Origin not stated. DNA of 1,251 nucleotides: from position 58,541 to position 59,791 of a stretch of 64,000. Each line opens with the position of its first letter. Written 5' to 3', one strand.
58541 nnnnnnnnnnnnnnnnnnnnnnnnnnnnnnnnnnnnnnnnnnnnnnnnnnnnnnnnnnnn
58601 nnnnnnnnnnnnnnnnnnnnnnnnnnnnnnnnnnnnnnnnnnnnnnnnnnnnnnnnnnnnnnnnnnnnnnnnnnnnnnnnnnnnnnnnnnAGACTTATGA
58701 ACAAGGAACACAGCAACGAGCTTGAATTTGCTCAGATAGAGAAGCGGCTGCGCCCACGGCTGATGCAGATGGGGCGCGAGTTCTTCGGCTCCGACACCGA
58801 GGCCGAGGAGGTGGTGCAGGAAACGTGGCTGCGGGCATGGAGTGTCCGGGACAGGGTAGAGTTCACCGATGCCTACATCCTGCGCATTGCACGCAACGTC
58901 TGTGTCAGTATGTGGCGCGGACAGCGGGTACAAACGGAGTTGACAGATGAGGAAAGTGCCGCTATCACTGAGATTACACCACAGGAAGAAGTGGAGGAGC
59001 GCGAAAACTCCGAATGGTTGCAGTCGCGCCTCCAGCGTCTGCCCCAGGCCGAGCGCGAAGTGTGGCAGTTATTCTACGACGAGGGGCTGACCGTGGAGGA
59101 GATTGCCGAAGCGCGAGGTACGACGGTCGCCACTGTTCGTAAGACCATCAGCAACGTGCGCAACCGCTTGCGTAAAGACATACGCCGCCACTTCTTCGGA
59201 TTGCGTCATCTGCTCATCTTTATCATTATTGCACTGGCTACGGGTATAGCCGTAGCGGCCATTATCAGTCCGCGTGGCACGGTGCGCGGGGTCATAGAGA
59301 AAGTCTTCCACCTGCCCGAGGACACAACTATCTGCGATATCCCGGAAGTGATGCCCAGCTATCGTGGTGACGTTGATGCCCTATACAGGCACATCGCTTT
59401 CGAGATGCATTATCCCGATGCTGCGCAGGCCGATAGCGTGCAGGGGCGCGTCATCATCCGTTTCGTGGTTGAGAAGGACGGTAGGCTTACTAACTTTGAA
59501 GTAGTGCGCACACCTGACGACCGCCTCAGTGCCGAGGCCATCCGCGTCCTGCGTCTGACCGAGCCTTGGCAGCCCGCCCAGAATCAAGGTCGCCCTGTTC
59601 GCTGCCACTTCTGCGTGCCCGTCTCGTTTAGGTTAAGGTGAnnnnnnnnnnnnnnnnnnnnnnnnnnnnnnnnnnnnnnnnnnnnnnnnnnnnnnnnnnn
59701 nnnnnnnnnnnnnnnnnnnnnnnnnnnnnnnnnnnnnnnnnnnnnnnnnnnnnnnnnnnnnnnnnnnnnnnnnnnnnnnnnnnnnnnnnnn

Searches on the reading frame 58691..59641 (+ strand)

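Call 86: search_protein_families(library=pfam, proteins=[window:58691-59641:+], max_evalue=0.0001)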
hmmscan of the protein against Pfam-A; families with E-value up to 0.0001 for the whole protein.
window:58691-59641:+ (316 aa): 4 families
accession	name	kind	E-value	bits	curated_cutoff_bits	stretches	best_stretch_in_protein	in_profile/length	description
PF03544.19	TonB_C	-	2.6e-17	63.5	24.6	1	239-315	3-79/79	Gram-negative bacterial TonB protein C-terminal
PF04542.20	Sigma70_r2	-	5.9e-11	42.4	24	1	19-79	4-69/71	Sigma-70 region 2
PF08281.18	Sigma70_r4_2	-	3.7e-10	39.7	25.7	1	108-160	2-54/54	Sigma-70, region 4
PF04545.22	Sigma70_r4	-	7.8e-09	35.4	24.1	1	114-162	2-50/50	Sigma-70, region 4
